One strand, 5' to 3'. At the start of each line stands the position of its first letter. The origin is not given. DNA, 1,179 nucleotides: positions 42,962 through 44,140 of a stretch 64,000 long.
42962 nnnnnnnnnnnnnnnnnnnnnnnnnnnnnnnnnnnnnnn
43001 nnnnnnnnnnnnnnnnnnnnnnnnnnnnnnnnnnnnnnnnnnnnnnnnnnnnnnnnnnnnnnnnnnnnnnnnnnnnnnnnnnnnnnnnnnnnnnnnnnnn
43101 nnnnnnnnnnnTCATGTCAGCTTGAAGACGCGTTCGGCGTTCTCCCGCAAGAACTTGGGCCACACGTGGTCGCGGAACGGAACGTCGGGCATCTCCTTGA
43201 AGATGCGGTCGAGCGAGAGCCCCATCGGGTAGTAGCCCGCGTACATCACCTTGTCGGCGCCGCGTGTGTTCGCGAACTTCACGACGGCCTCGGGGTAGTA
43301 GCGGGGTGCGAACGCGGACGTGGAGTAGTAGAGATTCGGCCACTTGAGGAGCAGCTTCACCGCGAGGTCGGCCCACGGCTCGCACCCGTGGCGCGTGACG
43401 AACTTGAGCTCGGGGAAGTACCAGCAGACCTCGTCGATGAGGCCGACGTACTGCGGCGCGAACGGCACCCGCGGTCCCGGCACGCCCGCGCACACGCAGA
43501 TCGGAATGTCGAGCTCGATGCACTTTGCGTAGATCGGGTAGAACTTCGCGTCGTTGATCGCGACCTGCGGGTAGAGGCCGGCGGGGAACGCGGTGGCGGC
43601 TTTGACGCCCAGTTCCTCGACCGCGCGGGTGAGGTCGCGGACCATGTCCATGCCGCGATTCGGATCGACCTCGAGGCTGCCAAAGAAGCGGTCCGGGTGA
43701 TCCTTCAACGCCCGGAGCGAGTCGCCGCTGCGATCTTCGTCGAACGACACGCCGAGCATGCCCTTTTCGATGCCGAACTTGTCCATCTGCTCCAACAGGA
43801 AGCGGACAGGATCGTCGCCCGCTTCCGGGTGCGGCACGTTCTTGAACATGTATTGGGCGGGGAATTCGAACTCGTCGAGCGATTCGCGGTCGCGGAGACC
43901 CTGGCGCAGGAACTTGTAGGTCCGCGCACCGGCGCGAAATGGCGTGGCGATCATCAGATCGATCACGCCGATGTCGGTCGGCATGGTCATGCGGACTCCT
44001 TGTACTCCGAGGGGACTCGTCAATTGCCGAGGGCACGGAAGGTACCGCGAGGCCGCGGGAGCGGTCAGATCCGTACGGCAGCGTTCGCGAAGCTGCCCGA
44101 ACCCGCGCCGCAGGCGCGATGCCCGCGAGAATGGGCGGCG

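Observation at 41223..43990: Three tandem, translationally coupled amidohydrolase_2 paralogs that all lack the N-terminal HxH metal motif, coupled to an Mcr-like racemase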

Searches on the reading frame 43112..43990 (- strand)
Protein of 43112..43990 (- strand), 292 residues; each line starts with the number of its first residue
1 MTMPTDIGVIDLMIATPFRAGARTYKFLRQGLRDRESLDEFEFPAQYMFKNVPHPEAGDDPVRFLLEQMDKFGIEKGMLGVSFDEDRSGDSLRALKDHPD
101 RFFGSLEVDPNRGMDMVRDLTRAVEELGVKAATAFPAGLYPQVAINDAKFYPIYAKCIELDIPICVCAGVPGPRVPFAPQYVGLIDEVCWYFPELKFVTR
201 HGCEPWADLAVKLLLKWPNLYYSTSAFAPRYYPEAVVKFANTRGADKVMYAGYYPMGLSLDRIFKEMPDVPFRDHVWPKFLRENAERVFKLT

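Call 4: search_protein_families(library=pfam, proteins=[window:43112-43990:-], max_evalue=0.01)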
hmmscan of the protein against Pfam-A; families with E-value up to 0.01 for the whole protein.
window:43112-43990:- (292 aa): 1 family
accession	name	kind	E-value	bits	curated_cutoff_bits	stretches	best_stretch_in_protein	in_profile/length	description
PF04909.20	Amidohydro_2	-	4.9e-24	86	26.4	1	37-291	15-289/289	Amidohydrolase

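Call 5: search_solved_structures(query=window:43112-43990:-, max_evalue=1, show_alignments=3)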
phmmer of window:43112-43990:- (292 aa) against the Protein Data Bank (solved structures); distinct sequences matched with E-value up to 1: 14.
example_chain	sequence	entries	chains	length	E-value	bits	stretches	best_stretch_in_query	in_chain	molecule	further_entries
3irs_A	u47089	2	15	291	1.1e-19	74.2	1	43-289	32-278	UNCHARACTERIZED PROTEIN BB4693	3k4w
4qs5_A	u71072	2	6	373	6.8e-06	28.9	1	87-168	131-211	Ligw2 Decarboxylase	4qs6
4inf_A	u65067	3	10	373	9.4e-06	28.4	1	87-168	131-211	METAL-DEPENDENT HYDROLASE | 5-Carboxyvanillate Decarboxylase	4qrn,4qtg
2gwg_A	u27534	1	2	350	0.0016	21.1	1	97-168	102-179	4-oxalomesaconate hydratase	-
6dxs_A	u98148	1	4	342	0.0054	19.4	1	98-181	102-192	4-oxalomesaconate hydratase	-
6dxq_A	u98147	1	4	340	0.0054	19.4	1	98-181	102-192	4-oxalomesaconate hydratase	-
6dwv_B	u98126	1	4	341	0.0055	19.4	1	98-181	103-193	4-oxalomesaconate hydratase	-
7dnm_A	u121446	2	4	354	0.034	16.8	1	6-107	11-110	AP_endonuc_2 domain-containing protein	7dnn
8sm6_A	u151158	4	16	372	0.21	14.2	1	101-183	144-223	Amidohydrolase family protein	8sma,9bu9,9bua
3cjp_A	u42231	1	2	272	0.34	13.5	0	176-237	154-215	Predicted amidohydrolase, dihydroorotase family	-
6e6i_A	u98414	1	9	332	0.55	12.8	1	143-202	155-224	2,2',3-trihydroxy-3'-methoxy-5,5'-dicarboxybiphenyl meta-cleavage compound hydrolase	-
5vn5_A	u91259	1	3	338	0.57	12.7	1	143-202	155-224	2,2',3-trihydroxy-3'-methoxy-5,5'-dicarboxybiphenyl meta-cleavage compound hydrolase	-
2w4e_A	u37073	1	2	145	0.92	12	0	113-160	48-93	MUTT/NUDIX FAMILY PROTEIN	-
1wj1_A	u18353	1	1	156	0.93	12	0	97-134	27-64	Numb protein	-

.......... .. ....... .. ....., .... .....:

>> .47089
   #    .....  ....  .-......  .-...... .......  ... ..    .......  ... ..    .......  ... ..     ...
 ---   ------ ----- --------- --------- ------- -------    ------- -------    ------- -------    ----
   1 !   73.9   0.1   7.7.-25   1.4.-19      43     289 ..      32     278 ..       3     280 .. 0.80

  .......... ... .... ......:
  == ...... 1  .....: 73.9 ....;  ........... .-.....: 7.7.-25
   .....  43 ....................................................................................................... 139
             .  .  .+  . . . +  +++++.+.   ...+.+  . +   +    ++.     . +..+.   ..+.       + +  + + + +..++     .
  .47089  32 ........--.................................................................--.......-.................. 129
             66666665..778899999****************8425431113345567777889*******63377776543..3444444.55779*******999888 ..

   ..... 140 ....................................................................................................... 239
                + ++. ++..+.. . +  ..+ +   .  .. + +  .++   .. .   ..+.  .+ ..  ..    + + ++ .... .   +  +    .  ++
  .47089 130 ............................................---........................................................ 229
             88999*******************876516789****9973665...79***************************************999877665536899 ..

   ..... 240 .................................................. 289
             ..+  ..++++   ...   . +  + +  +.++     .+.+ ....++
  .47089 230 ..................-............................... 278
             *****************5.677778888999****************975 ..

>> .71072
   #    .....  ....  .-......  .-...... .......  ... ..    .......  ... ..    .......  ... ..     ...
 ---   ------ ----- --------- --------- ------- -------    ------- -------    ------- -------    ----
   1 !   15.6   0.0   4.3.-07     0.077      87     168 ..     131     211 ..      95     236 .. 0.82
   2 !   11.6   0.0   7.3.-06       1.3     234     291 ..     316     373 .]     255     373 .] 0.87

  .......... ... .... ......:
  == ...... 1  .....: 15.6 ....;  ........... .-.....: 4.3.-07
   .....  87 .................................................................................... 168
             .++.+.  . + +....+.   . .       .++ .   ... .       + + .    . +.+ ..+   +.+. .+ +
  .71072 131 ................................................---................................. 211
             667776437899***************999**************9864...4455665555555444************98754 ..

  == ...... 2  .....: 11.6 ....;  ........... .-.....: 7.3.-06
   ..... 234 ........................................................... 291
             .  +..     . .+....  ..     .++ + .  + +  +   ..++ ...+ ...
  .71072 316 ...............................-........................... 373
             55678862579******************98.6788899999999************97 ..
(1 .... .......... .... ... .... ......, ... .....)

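Call 6: search_protein_families(library=ncbifam, proteins=[window:43112-43990:-], max_evalue=0.01)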
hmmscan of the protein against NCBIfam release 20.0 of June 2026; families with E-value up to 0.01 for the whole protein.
window:43112-43990:- (292 aa): 0 families

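Call 8: find_homologous_proteins(query=window:43112-43990:-, max_evalue=1e-10)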
Query window:43112-43990:- (292 aa): 7999 proteins with E <= 1e-10 among 8000 candidates; the best 120 are listed.
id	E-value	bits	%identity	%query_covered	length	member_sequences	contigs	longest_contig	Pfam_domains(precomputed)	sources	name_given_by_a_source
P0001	9.8e-190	648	94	100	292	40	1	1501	PF04909.21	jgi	-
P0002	1.1e-187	641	93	100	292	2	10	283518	PF04909.21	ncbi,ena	-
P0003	2.6e-187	640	93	100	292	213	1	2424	PF04909.21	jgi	jgi:predicted TIM-barrel fold metal-dependent hydrolase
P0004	5.2e-187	639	93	100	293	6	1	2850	PF04909.21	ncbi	-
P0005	1.1e-181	621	92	99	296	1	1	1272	PF04909.21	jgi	jgi:uncharacterized protein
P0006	6.9e-181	618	90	100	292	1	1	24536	PF04909.21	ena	-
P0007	5.1e-177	606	87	100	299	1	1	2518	PF04909.21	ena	-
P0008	1.2e-176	605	88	100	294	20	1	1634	PF04909.21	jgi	-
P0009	1.6e-176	604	87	100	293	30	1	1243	PF04909.21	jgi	jgi:predicted TIM-barrel fold metal-dependent hydrolase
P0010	3.6e-176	603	88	99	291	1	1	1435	PF04909.21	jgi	jgi:hypothetical protein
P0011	6.5e-176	602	88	100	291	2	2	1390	PF04909.21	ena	-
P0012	1.4e-175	601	88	99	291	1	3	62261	PF04909.21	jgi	jgi:predicted TIM-barrel fold metal-dependent hydrolase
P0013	2.6e-175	600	88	99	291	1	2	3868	PF04909.21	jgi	jgi:uncharacterized protein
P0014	3.9e-175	600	87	99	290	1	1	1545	PF04909.21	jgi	jgi:uncharacterized protein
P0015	4.6e-175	599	86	100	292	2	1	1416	PF04909.21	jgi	jgi:uncharacterized protein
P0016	7.8e-175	599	86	100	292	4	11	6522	PF04909.21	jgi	jgi:uncharacterized protein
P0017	8.0e-175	599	86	100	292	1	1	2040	PF04909.21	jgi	jgi:uncharacterized protein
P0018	1.0e-174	598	86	100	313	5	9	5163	PF04909.21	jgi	jgi:predicted TIM-barrel fold metal-dependent hydrolase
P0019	1.0e-174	598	87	99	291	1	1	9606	PF04909.21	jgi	jgi:uncharacterized protein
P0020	1.0e-174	598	87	99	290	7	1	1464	PF04909.21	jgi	jgi:predicted TIM-barrel fold metal-dependent hydrolase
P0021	1.1e-174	598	86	100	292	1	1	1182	PF04909.21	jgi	jgi:predicted TIM-barrel fold metal-dependent hydrolase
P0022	3.5e-174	596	88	99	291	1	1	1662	PF04909.21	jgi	jgi:uncharacterized protein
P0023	4.8e-174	596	86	100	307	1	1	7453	PF04909.21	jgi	jgi:predicted TIM-barrel fold metal-dependent hydrolase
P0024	7.1e-174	595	88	99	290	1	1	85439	PF04909.21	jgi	jgi:predicted TIM-barrel fold metal-dependent hydrolase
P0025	8.8e-174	595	87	99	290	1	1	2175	PF04909.21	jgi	jgi:uncharacterized protein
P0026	9.2e-174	595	87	99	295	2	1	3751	PF04909.21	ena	-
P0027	1.4e-173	594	87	99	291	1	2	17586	PF04909.21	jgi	jgi:predicted TIM-barrel fold metal-dependent hydrolase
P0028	1.8e-173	594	86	100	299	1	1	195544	PF04909.21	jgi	jgi:predicted TIM-barrel fold metal-dependent hydrolase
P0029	2.9e-173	593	87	100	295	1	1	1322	PF04909.21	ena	-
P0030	3.3e-173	593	86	100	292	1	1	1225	PF04909.21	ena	-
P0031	4.2e-173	593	85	100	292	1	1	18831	PF04909.21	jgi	jgi:predicted TIM-barrel fold metal-dependent hydrolase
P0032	4.9e-173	593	86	99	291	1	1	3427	PF04909.21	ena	-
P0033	5.4e-173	593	87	99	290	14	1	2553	PF04909.21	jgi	jgi:predicted TIM-barrel fold metal-dependent hydrolase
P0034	6.1e-173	592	87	99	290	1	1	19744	PF04909.21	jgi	jgi:predicted TIM-barrel fold metal-dependent hydrolase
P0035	1.9e-172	591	85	100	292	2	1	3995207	PF04909.21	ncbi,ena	-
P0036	2.9e-172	590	86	100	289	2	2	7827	PF04909.21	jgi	jgi:predicted TIM-barrel fold metal-dependent hydrolase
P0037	8.8e-172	589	86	100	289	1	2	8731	PF04909.21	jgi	jgi:predicted TIM-barrel fold metal-dependent hydrolase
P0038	1.4e-171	588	86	100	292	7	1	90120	PF04909.21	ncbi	-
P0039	5.0e-171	586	85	100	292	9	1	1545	PF04909.21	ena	-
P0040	6.6e-171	586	88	97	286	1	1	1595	PF04909.21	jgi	-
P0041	1.1e-170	585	86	100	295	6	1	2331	PF04909.21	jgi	jgi:uncharacterized protein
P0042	7.0e-170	582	86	99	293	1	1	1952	PF04909.21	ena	-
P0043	1.7e-169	581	85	100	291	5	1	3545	PF04909.21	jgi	-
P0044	2.0e-169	581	85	100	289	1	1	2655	PF04909.21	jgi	jgi:predicted TIM-barrel fold metal-dependent hydrolase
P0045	4.9e-169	580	86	99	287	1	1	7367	PF04909.21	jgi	jgi:predicted TIM-barrel fold metal-dependent hydrolase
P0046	8.9e-169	579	86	99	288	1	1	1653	PF04909.21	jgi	jgi:predicted TIM-barrel fold metal-dependent hydrolase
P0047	2.9e-168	577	85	100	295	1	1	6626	PF04909.21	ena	-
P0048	1.1e-167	575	84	100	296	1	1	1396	PF04909.21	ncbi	-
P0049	1.8e-167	574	85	100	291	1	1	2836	PF04909.21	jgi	jgi:predicted TIM-barrel fold metal-dependent hydrolase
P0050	3.1e-167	574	84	100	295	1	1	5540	PF04909.21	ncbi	ncbi:MAG: amidohydrolase family protein [Actinomycetota bacterium]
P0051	4.9e-167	573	84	100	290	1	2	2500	PF04909.21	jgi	jgi:predicted TIM-barrel fold metal-dependent hydrolase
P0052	6.1e-167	573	84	100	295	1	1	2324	PF04909.21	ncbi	ncbi:MAG: amidohydrolase family protein [Planctomycetota bacterium]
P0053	9.0e-167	572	86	96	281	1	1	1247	PF04909.21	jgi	jgi:uncharacterized protein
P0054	9.5e-167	572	83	99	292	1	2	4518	PF04909.21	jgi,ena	-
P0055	3.0e-166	570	85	100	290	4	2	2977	PF04909.21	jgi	jgi:predicted TIM-barrel fold metal-dependent hydrolase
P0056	6.5e-166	569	67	97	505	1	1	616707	PF04909.21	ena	-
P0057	7.1e-166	569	83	100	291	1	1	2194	PF04909.21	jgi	jgi:predicted TIM-barrel fold metal-dependent hydrolase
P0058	1.7e-165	568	80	100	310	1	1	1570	PF04909.21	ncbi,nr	ncbi:MAG TPA: amidohydrolase family protein [Candidatus Cybelea sp.]|nr:amidohydrolase family protei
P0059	3.5e-165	567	84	100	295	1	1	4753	PF04909.21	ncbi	ncbi:MAG: amidohydrolase family protein [Actinomycetota bacterium]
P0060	5.2e-165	566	84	100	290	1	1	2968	PF04909.21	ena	-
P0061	6.1e-164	563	80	100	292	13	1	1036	PF04909.21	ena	-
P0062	7.0e-156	536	80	99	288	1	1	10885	PF04909.21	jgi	jgi:hypothetical protein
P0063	1.3e-155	535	80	100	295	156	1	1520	PF04909.21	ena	-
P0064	2.4e-155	535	80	100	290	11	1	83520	PF04909.21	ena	-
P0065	1.0e-154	532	78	100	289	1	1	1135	PF04909.21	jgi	-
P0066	1.4e-154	532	79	100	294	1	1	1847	PF04909.21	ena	-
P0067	2.0e-154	532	80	99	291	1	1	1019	PF04909.21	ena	-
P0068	4.1e-154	531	80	99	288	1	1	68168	PF04909.21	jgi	jgi:hypothetical protein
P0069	2.3e-153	528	79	100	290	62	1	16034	PF04909.21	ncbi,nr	ncbi:MAG: putative TIM-barrel fold metal-dependent hydrolase [Actinomycetia bacterium]|nr:putative T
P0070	2.9e-153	528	79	99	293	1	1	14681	PF04909.21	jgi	-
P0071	3.0e-153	528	79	100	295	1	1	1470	PF04909.21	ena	-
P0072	4.7e-153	527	80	99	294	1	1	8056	PF04909.21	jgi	jgi:predicted TIM-barrel fold metal-dependent hydrolase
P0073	6.5e-153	527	79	99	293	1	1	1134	PF04909.21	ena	-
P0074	9.8e-153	526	79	99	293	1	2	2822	PF04909.21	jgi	jgi:predicted TIM-barrel fold metal-dependent hydrolase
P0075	1.2e-152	526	79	99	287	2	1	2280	PF04909.21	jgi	-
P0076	1.6e-152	525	79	99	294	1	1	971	PF04909.21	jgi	jgi:predicted TIM-barrel fold metal-dependent hydrolase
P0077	1.7e-152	525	78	100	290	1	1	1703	PF04909.21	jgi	jgi:predicted TIM-barrel fold metal-dependent hydrolase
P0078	1.9e-152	525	78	100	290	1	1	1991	PF04909.21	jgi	jgi:predicted TIM-barrel fold metal-dependent hydrolase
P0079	2.4e-152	525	79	99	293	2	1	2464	PF04909.21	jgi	jgi:uncharacterized protein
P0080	4.2e-152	524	79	99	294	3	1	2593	PF04909.21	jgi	-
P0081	6.4e-152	523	78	100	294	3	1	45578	PF04909.21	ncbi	-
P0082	6.5e-152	523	78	99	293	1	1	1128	PF04909.21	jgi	jgi:predicted TIM-barrel fold metal-dependent hydrolase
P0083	7.5e-152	523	78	99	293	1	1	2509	PF04909.21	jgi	jgi:uncharacterized protein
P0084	2.6e-151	521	79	99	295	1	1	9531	PF04909.21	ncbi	-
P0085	2.8e-151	521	78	99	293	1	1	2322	PF04909.21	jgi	jgi:predicted TIM-barrel fold metal-dependent hydrolase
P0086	3.0e-151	521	79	99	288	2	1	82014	PF04909.21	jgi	jgi:hypothetical protein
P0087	3.6e-151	521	79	100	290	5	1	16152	PF04909.21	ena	-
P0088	4.3e-151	521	78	99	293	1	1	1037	PF04909.21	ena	-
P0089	5.2e-151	520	77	100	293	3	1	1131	PF04909.21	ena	-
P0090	9.6e-151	519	78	99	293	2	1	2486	PF04909.21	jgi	-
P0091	1.0e-150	519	78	100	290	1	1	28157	PF04909.21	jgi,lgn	jgi:predicted TIM-barrel fold metal-dependent hydrolase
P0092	1.2e-150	519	77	99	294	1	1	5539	PF04909.21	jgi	jgi:predicted TIM-barrel fold metal-dependent hydrolase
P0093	1.7e-150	519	77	100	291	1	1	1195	PF04909.21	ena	-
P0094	1.7e-150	519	78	100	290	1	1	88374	PF04909.21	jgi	-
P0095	1.9e-150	518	78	99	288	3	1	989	PF04909.21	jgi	jgi:predicted TIM-barrel fold metal-dependent hydrolase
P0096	2.1e-150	518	78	99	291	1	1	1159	PF04909.21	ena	-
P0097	2.9e-150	518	77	100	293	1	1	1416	PF04909.21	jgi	jgi:uncharacterized protein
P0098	6.0e-150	517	77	100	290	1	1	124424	PF04909.21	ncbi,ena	-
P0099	6.7e-150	517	78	99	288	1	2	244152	PF04909.21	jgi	-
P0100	1.1e-149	516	77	99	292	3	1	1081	PF04909.21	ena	-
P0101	2.6e-149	515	75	100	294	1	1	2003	PF04909.21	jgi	jgi:predicted TIM-barrel fold metal-dependent hydrolase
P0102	3.7e-149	514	78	99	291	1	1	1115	PF04909.21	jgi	jgi:predicted TIM-barrel fold metal-dependent hydrolase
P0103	6.3e-149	513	77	100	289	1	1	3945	PF04909.21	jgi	-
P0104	1.2e-148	513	76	100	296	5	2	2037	PF04909.21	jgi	jgi:predicted TIM-barrel fold metal-dependent hydrolase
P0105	1.5e-148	512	76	99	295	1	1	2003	PF04909.21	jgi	jgi:uncharacterized protein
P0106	4.4e-148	511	76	99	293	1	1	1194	PF04909.21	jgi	-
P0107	4.6e-148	511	76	99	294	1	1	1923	PF04909.21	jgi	jgi:hypothetical protein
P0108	1.3e-147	509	75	100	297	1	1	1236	PF04909.21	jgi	jgi:predicted TIM-barrel fold metal-dependent hydrolase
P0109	1.4e-147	509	87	84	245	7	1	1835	PF04909.21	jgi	jgi:predicted TIM-barrel fold metal-dependent hydrolase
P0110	1.7e-147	509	77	99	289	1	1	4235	PF04909.21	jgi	jgi:predicted TIM-barrel fold metal-dependent hydrolase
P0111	2.6e-147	508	76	100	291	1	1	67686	PF04909.21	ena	-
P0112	3.2e-147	508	76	99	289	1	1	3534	PF04909.21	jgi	jgi:predicted TIM-barrel fold metal-dependent hydrolase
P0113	3.8e-147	508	76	100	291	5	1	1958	PF04909.21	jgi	jgi:predicted TIM-barrel fold metal-dependent hydrolase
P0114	4.8e-147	507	75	100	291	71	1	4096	PF04909.21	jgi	jgi:uncharacterized protein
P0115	4.8e-147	507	76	100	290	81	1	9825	PF04909.21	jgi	jgi:predicted TIM-barrel fold metal-dependent hydrolase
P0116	5.8e-147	507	76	100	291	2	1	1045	PF04909.21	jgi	jgi:uncharacterized protein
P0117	1.1e-146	506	75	100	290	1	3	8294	PF04909.21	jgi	jgi:predicted TIM-barrel fold metal-dependent hydrolase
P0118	1.8e-146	505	75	100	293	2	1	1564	PF04909.21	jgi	jgi:uncharacterized protein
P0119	2.0e-146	505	75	100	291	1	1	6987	PF04909.21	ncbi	-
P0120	2.6e-146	505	75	100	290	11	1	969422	PF04909.21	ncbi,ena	-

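Call 9: find_encoding_contigs(protein=window:43112-43990:-, flank=10000, max_places=4)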
Protein window:43112-43990:- (292 aa): no gene with exactly this product is on record in the collection.

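Call 10: find_related_loci(query=window:43112-43990:-, collection=genome_contigs, flank=8000)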
Query window:43112-43990:- (292 aa) in genome_contigs; peptide patterns used: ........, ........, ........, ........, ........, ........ (x = any residue, [..] = any of these).
586 stretches matched a pattern; 548 encode a relative of the query (tblastn E <= 1e-3); the best 80 are kept; 80 distinct loci.
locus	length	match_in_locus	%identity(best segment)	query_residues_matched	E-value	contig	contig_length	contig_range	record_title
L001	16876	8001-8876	96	1-292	0e+0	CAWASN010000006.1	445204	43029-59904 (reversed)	MAG: uncultured Actinomycetes bacterium isolate MFD02416.bin.2.121 genome assembly, contig: contig_85695, whole genome s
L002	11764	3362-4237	96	1-292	0e+0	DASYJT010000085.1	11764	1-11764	MAG TPA_asm: Acidimicrobiia bacterium isolate SMAG_U4302 k141_11821, whole genome shotgun sequence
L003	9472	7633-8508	95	1-292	0e+0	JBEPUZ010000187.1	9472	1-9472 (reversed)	MAG: Actinomycetota bacterium isolate 22E.metabat2_refined.036 NODE_6769_length_9472_cov_8.803759, whole genome shotgun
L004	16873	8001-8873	96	1-291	0e+0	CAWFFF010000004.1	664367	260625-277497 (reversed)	MAG: uncultured Actinomycetes bacterium isolate MFD02416.bin.2.90 genome assembly, contig: contig_16436, whole genome sh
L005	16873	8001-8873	96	1-291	0e+0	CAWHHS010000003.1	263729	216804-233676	MAG: uncultured Actinomycetes bacterium isolate MFD01872.bin.2.119 genome assembly, contig: contig_28712, whole genome s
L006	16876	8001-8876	96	1-292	0e+0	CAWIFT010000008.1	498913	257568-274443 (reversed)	MAG: uncultured Actinomycetes bacterium isolate MFD01872.bin.1.276 genome assembly, contig: contig_97135, whole genome s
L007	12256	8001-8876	95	1-292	0e+0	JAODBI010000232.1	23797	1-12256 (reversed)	MAG: Actinomycetes bacterium isolate RYN_52 scaffold_2942557, whole genome shotgun sequence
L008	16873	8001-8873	94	1-291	0e+0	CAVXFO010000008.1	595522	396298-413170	MAG: uncultured Actinomycetes bacterium isolate MFD02416.bin.2.178 genome assembly, contig: contig_92685, whole genome s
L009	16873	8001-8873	93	1-291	0e+0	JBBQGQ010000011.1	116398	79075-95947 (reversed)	MAG: Acidimicrobiia bacterium isolate Co_metawrap_954 Cmw_954_k141_25363575_length_116398_cov_15.0000, whole genome shot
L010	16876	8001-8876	93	1-292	0e+0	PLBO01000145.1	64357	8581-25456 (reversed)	MAG: Actinomycetota bacterium isolate palsa_610 73.20111000_P3M.68_contig_1123, whole genome shotgun sequence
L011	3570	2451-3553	93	1-292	0e+0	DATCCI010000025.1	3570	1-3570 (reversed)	MAG TPA_asm: Acidimicrobiia bacterium isolate SMAG_U7695 k141_208164, whole genome shotgun sequence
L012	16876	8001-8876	92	1-292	0e+0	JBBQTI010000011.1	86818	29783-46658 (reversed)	MAG: Acidimicrobiia bacterium isolate Co_metawrap_1816 Cmw_1816_k141_21791692_length_86818_cov_11.9995, whole genome sho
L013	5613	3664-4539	92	1-292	0e+0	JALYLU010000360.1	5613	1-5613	MAG: Actinomycetota bacterium isolate AFD bin47 SD1484_NODE_2639_length_5613_cov_0.780897, whole genome shotgun sequence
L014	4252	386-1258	90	2-292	0e+0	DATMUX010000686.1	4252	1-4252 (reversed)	MAG TPA_asm: Acidimicrobiia bacterium isolate SMAG_U13053 k141_744485, whole genome shotgun sequence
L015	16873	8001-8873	87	1-291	5e-176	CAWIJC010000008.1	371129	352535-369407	MAG: uncultured Actinomycetes bacterium isolate MFD04944.bin.2.143 genome assembly, contig: contig_48093, whole genome s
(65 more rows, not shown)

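Call 20: find_encoding_contigs(protein=P0002, flank=10000, max_places=2)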
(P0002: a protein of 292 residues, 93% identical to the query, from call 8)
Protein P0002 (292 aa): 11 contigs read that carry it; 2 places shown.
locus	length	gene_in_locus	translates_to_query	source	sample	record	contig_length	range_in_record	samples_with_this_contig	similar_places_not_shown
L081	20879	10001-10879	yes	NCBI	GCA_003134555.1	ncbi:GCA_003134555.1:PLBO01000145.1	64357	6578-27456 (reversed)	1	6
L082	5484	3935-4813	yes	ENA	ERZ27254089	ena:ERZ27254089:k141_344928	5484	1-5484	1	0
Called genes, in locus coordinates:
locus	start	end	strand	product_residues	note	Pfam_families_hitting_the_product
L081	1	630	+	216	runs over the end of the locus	PF13532:2OG-FeII_Oxy_2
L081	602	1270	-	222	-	PF01648:ACPS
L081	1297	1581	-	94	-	-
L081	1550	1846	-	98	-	PF01910:Thiamine_BP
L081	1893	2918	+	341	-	PF00850:Hist_deacetyl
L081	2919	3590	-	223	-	PF11716:MDMPI_N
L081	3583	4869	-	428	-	PF05977:MFS_3, PF07690:MFS_1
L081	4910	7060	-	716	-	PF02515:CoA_transf_3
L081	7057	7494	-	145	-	PF12172:zf-ChsH2, PF01796:OB_ChsH2_C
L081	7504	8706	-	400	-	PF22691:Thiolase_C_1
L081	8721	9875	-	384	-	PF12728:HTH_17 (weak), PF01590:GAF (weak), PF08448:PAS_4 (weak)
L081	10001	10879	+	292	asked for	PF04909:Amidohydro_2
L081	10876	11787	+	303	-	PF04909:Amidohydro_2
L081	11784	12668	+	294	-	PF04909:Amidohydro_2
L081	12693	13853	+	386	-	PF02515:CoA_transf_3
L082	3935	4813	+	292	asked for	PF04909:Amidohydro_2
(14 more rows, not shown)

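Call 21: find_encoding_contigs(protein=P0120, flank=10000, max_places=2)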
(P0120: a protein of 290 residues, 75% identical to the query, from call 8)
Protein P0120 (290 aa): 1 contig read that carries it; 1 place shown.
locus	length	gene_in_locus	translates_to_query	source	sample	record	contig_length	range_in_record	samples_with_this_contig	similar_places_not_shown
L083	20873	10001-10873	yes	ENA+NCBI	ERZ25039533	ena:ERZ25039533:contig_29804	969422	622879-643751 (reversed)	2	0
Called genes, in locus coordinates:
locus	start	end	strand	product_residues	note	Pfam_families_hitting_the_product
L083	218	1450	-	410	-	PF02771:Acyl-CoA_dh_N (faint), PF02770:Acyl-CoA_dh_M, PF00441:Acyl-CoA_dh_1, PF08028:Acyl-CoA_dh_2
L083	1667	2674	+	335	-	PF06737:Transglycosylas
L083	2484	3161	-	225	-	-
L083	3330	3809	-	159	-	PF00903:Glyoxalase, PF13669:Glyoxalase_4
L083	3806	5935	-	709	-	PF02515:CoA_transf_3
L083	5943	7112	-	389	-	PF04909:Amidohydro_2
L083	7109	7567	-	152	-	PF12172:zf-ChsH2 (weak), PF01796:OB_ChsH2_C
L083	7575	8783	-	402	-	PF22691:Thiolase_C_1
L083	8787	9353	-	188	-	PF00578:AhpC-TSA, PF08534:Redoxin, PF13905:Thioredoxin_8 (weak)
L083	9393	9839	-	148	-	-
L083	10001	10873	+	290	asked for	PF04909:Amidohydro_2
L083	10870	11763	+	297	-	PF04909:Amidohydro_2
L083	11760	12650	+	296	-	PF04909:Amidohydro_2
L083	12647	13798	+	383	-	PF02515:CoA_transf_3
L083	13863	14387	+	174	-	PF20329:DUF6624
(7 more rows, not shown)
